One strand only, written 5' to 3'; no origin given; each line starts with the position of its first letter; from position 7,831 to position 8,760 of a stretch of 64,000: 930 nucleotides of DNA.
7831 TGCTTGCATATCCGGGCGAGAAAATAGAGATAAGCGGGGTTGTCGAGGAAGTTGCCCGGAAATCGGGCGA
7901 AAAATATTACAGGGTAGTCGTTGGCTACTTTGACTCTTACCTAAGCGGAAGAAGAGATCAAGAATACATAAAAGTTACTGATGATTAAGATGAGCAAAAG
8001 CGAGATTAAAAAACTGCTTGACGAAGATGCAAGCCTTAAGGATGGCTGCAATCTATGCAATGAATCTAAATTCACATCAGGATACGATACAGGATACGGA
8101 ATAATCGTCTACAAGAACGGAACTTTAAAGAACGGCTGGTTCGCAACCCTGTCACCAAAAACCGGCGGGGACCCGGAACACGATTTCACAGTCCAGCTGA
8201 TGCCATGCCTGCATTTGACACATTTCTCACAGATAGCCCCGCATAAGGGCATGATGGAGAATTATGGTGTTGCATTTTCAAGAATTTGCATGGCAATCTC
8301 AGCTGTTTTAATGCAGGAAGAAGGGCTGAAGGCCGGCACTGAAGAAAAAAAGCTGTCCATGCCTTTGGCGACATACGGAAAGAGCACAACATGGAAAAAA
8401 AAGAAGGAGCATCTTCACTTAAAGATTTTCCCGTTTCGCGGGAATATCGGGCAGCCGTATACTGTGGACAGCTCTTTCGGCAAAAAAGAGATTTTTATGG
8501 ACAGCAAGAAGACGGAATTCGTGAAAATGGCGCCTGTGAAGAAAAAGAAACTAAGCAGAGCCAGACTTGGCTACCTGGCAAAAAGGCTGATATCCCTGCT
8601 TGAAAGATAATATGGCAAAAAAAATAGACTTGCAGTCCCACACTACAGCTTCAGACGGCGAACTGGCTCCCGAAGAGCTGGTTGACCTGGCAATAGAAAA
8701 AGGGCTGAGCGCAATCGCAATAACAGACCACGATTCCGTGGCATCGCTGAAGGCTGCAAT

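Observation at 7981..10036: APS kinase without a canonical sulfurylase; the atypical HIT protein is a candidate ADP/ATP-sulfurylase and the PHP protein a candidate pAp phosphatase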

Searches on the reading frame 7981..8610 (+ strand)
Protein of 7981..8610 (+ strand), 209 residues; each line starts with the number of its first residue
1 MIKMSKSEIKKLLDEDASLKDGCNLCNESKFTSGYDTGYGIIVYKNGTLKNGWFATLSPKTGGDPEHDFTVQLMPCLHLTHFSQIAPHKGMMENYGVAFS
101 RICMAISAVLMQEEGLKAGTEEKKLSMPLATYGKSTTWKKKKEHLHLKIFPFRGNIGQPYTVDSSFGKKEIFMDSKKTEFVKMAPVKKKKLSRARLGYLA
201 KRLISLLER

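Call 3: search_protein_families(library=pfam, proteins=[window:7981-8610:+], max_evalue=0.1)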
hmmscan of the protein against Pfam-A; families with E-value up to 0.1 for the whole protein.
window:7981-8610:+ (209 aa): 1 family
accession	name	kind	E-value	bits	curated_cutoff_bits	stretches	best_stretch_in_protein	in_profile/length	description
PF10987.13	DUF2806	-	0.00064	20.1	24.5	1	55-153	99-198/221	Protein of unknown function (DUF2806)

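Call 4: search_protein_families(library=ncbifam, proteins=[window:7981-8610:+], max_evalue=0.1)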
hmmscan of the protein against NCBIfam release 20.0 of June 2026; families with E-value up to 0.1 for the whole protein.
window:7981-8610:+ (209 aa): 0 families

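Call 8: find_homologous_proteins(query=window:7981-8610:+, max_evalue=0.001)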
Query window:7981-8610:+ (209 aa): 300 proteins with E <= 0.001 among 411 candidates; the best 120 are listed.
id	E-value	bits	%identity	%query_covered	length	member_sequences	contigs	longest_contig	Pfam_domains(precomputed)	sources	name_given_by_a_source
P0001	6.4e-135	465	100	99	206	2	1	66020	-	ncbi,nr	ncbi:hypothetical protein HYX08_07045 [Candidatus Woesearchaeota archaeon]|nr:hypothetical protein [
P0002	1.9e-90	320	70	98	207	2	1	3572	-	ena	-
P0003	1.0e-88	314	66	98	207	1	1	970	-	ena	-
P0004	2.0e-88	313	66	96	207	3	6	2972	-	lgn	-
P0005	8.1e-88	312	67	98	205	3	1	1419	-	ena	-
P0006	1.3e-87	311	67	97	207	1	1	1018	-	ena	-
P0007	1.0e-86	308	65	96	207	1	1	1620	-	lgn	-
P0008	1.3e-86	308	66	97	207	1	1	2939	-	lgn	-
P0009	3.5e-86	306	66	96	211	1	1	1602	-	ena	-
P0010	4.0e-86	306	67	99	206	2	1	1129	-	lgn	-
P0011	4.1e-86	306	66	100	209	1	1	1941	-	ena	-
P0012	4.7e-85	302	65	98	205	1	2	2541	-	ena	-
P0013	5.3e-85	302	65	97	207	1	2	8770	-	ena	-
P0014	6.5e-85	302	65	97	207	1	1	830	-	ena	-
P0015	1.5e-84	301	65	98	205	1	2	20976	-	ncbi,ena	ncbi:MAG: hypothetical protein AABX34_05920 [Nanoarchaeota archaeon]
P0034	2.5e-82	294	67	96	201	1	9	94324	-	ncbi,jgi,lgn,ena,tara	tara:strand:+ start:11293 stop:11898 length:606 start_codon:yes stop_codon:yes gene_type:complete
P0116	2.1e-73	264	58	97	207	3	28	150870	-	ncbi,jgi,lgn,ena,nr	ncbi:MAG TPA: hypothetical protein VJI52_05300 [Candidatus Nanoarchaeia archaeon]|nr:hypothetical pr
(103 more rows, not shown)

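Call 9: find_encoding_contigs(protein=P0116, flank=8000, max_places=4)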
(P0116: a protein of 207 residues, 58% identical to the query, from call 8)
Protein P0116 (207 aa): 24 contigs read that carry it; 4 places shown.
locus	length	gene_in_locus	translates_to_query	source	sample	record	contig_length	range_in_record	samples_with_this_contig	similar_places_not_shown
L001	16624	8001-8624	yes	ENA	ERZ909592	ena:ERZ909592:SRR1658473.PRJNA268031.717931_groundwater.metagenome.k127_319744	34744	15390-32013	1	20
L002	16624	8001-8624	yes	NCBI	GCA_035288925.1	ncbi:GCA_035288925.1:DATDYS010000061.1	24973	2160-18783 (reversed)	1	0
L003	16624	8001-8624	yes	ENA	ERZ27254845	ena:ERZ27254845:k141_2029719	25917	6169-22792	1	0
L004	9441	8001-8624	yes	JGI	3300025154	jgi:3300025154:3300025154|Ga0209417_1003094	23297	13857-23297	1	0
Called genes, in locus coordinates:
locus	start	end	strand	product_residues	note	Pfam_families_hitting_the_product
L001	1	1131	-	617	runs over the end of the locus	-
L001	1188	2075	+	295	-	PF00535:Glycos_transf_2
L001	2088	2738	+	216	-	PF13489:Methyltransf_23 (weak), PF13847:Methyltransf_31 (faint), PF13649:Methyltransf_25 (faint), PF08241:Methyltransf_11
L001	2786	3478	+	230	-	PF00483:NTP_transferase, PF12804:NTP_transf_3 (weak)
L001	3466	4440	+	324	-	PF01370:Epimerase, PF02719:Polysacc_synt_2, PF04321:RmlD_sub_bind, PF05368:NmrA (weak), PF01073:3Beta_HSD, PF07993:NAD_binding_4 (weak), PF13460:NAD_binding_10, PF16363:GDP_Man_Dehyd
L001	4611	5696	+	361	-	PF13579:Glyco_trans_4_4, PF13439:Glyco_transf_4, PF00534:Glycos_transf_1, PF13692:Glyco_trans_1_4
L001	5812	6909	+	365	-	-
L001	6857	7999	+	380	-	-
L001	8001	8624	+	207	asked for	-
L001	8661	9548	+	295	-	PF02811:PHP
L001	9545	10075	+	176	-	PF01583:APS_kinase, PF08433:KTI12, PF13207:AAA_17 (weak), PF13238:AAA_18, PF13671:AAA_33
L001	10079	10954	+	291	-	PF02811:PHP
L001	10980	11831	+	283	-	PF01066:CDP-OH_P_transf (faint)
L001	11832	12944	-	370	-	PF01522:Polysacc_deac_1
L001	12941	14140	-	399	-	PF13439:Glyco_transf_4, PF13477:Glyco_trans_4_2, PF13579:Glyco_trans_4_4, PF00534:Glycos_transf_1, PF13692:Glyco_trans_1_4, PF13524:Glyco_trans_1_2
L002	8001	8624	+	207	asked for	-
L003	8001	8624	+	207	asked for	-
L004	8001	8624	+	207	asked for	-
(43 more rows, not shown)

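Call 10: find_encoding_contigs(protein=P0034, flank=8000, max_places=3)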
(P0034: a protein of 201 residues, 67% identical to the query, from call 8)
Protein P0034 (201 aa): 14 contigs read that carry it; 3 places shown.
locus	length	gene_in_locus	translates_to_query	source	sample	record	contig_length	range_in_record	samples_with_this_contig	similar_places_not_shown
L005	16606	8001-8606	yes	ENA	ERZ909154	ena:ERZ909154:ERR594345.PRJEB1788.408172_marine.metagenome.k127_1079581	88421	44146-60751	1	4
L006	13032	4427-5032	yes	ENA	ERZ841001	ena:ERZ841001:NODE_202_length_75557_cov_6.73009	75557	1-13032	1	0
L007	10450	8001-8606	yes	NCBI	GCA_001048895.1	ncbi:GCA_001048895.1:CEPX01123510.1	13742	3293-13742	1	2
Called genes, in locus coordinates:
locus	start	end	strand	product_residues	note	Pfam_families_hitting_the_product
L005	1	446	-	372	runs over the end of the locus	PF02776:TPP_enzyme_N, PF02775:TPP_enzyme_C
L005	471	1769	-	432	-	PF01467:CTP_transf_like, PF13714:PEP_mutase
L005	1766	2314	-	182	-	PF01467:CTP_transf_like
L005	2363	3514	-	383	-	PF00884:Sulfatase, PF16347:SGSH_C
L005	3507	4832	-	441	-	PF00884:Sulfatase, PF01663:Phosphodiest, PF16347:SGSH_C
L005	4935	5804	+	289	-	-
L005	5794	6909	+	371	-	-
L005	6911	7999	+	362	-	-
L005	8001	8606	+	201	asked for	-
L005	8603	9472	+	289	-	PF02811:PHP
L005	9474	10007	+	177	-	PF01583:APS_kinase, PF08433:KTI12, PF13207:AAA_17, PF13238:AAA_18 (weak), PF13671:AAA_33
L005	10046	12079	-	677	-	-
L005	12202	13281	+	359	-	-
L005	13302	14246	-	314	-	PF01073:3Beta_HSD (weak), PF01370:Epimerase, PF04321:RmlD_sub_bind (faint), PF16363:GDP_Man_Dehyd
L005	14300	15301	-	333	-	PF01370:Epimerase, PF02719:Polysacc_synt_2, PF04321:RmlD_sub_bind, PF05368:NmrA, PF01073:3Beta_HSD, PF07993:NAD_binding_4 (faint), PF13460:NAD_binding_10, PF16363:GDP_Man_Dehyd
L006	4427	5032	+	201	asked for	-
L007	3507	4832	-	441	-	PF00884:Sulfatase, PF01663:Phosphodiest, PF16347:SGSH_C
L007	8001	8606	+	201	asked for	-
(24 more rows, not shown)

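Call 13: search_solved_structures(query=A1, max_evalue=10, show_alignments=3)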
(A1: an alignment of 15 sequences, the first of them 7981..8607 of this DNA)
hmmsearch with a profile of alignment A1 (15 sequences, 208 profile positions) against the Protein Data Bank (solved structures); distinct sequences matched with E-value up to 10: 0.

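Call 20: predict_structure(alignment_id=A1)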
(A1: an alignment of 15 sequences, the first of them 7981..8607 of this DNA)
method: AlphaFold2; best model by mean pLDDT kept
length: 209 residues; sequences in the alignment: 15
mean_pLDDT: 66.0   pTM: 0.66
mean pLDDT of the five models: 66.0, 62.6, 61.7, 58.9, 35.4
residues with pLDDT >= 90: 12; 70-90: 92; 50-70: 42; < 50: 63
segments of 3 or more residues with pLDDT < 50: 1-4, 8-35, 79-85, 136-143, 155-170
pLDDT, mean of each block of 10 residues (from residue 1): 43 40 38 51 83 85 83 71 57 87 91 71 69 54 66 50 41 69 64 88 87
secondary structure, 60 per line:
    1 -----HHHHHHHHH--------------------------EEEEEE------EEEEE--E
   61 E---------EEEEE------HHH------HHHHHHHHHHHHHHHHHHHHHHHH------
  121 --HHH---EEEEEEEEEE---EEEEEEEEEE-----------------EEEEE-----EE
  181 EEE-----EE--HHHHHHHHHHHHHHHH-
elements in order: H6-14 E41-46 E53-57 E71-75 H91-114 E129-138 E142-151 E169-173 E179-183 H193-208

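Call 24: fold_search(model_id=the predicted structure, library=pdb)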
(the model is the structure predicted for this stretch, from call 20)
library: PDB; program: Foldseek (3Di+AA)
matches with E <= 10: 96; with E <= 0.001: 0
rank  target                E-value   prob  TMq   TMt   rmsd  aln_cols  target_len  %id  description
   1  5l0l_A                4.6e-02  0.80  0.36  0.35  10.0       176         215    9  Crystal structure of Uncharacterized protein LPG0439 (released 2016-08-10)
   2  1vlr_A                7.3e-02  0.77  0.30  0.23   8.0       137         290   12  Crystal structure of mRNA decapping enzyme (DcpS) from Mus musculus at 1.83 A resolution (released 2004-08-24)
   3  3bl7_A                8.2e-02  0.80  0.31  0.24   9.6       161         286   12  Synthetic Gene Encoded DcpS bound to inhibitor DG156844 (released 2008-10-21)
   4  1st0_B                9.8e-02  0.54  0.30  0.23  13.4       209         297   10  Structure of DcpS bound to m7GpppG (released 2004-04-13)
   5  3bl7_B                1.3e-01  0.75  0.30  0.23   9.5       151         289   12  Synthetic Gene Encoded DcpS bound to inhibitor DG156844 (released 2008-10-21)
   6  5osy_A                1.7e-01  0.66  0.31  0.23   9.7       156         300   12  Human Decapping Scavenger enzyme (hDcpS) in complex with m7G(5'S)ppSp(5'S)G mRNA 5' cap analog (released 2018-05-02)
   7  1xmm_C                1.7e-01  0.63  0.37  0.29  10.6       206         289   11  Structure of human Dcps bound to m7GDP (released 2005-03-22)
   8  3n1t_B                2.1e-01  0.47  0.28  0.43   6.5       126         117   12  Crystal structure of the H101A mutant ecHint GMP complex (released 2010-10-20)
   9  5osy_B                2.4e-01  0.54  0.31  0.24   9.7       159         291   11  Human Decapping Scavenger enzyme (hDcpS) in complex with m7G(5'S)ppSp(5'S)G mRNA 5' cap analog (released 2018-05-02)
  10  1xml_A                2.8e-01  0.44  0.28  0.22   9.8       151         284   11  Structure of human Dcps (released 2005-03-22)
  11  8v1y_D                2.8e-01  0.33  0.26  0.39   6.4       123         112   15  Composite map of AMPylated GlnA bound to hinT (released 2024-11-27)
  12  3imi_A                3.0e-01  0.44  0.33  0.44   6.0       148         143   13  2.01 Angstrom resolution crystal structure of a HIT family protein from Bacillus anthracis str. 'Ames Ancestor' (released 2009-08-18)
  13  1st0_A                3.0e-01  0.30  0.30  0.23  13.2       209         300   10  Structure of DcpS bound to m7GpppG (released 2004-04-13)
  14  1xml_B                3.2e-01  0.57  0.33  0.26   6.2       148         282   11  Structure of human Dcps (released 2005-03-22)
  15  1xmm_B                3.2e-01  0.47  0.30  0.23  10.3       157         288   11  Structure of human Dcps bound to m7GDP (released 2005-03-22)
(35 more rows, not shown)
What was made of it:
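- On HIT superfamily: Fifteen of the top 17 Foldseek hits are HIT proteins, but with E>=0.046 and TM 0.23-0.45 (calls 20, 24).
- Checked: Foldseek top hits are HIT proteins, but with E>=0.046 on a model of pLDDT 66 (calls 20, 24).
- The best HIT hits include DcpS (call 24).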

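Call 28: search_protein_representatives(alignment_id=A1)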
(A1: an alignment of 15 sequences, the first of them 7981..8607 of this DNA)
Query: 15 sequences, 208 profile positions. Proteins with E-value up to 0.001 (for the whole library): 46; up to 1e-10: 35; up to 1e-30: 13. The best 46 are listed.
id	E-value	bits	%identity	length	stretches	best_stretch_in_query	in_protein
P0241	7.1e-81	287.0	-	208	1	2-207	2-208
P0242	4.5e-63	228.9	-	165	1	6-150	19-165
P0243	1.1e-61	224.4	-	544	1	18-207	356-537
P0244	9.7e-52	191.8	-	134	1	73-207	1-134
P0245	1.5e-48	181.4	-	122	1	8-123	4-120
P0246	1.5e-42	161.9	-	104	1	105-207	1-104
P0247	1.4e-39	152.1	-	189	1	15-207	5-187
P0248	1.9e-36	141.9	-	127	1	72-208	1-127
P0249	1.0e-34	136.2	-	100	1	21-114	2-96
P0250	2.6e-34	134.9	-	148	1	113-207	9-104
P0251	4.4e-33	130.9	-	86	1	131-207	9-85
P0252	1.0e-32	129.7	-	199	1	127-207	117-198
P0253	7.7e-31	123.6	-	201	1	13-205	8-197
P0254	2.6e-28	115.3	-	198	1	16-205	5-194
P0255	1.1e-27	113.3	-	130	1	73-206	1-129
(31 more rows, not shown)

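Call 33: search_protein_families(library=pfam, alignment_id=A3, max_evalue=10)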
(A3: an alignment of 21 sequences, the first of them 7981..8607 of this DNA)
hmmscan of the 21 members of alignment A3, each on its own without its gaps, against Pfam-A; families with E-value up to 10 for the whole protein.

A. member 1, window:7981-8607:+ (209 aa): 1 family
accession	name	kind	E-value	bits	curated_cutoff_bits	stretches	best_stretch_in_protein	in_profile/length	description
PF10987.13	DUF2806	-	0.00064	20.1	24.5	1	55-153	99-198/221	Protein of unknown function (DUF2806)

B. families by the number of members that match (of 21 scanned): 8 families
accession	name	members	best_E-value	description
PF10987.13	DUF2806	4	0.00064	Protein of unknown function (DUF2806)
PF08789.15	PBCV_basic_adap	1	0.039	PBCV-specific basic adaptor domain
PF25315.1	BPTI_nem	1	0.067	BPTI-like like domain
PF03726.19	PNPase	1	0.072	Polyribonucleotide nucleotidyltransferase, RNA binding domain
PF00905.27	Transpeptidase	1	0.13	Penicillin binding protein transpeptidase domain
PF00816.26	Histone_HNS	1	0.17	H-NS histone C-terminal domain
PF25162.1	DUF7827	1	0.18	Domain of unknown function (DUF7827)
PF23611.1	zf-C2H2_16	1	0.23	C2H2 zinc finger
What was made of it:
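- Closest known: GalT-branch HIT nucleotidyltransferases. Different: No profile hit to any HIT-clan Pfam family was found (calls 3, 33).
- Checked: No Pfam HIT-clan hit appears even at E<=10 (call 33), and a PDB profile search found nothing (call 13).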

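Call 48: find_encoding_contigs(protein=P0253, flank=10000, max_places=3)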
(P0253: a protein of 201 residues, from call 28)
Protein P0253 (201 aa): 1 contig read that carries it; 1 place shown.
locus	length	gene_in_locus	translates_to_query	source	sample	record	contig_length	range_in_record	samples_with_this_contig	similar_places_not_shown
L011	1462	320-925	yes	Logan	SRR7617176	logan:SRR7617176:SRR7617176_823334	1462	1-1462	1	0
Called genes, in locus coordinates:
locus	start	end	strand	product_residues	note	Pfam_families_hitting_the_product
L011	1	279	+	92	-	?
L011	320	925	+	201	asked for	-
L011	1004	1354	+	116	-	-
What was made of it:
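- Tried and rejected: The distant HIT-like member P0253 lies on a 1.4 kb contig (call 48), which gives little context.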
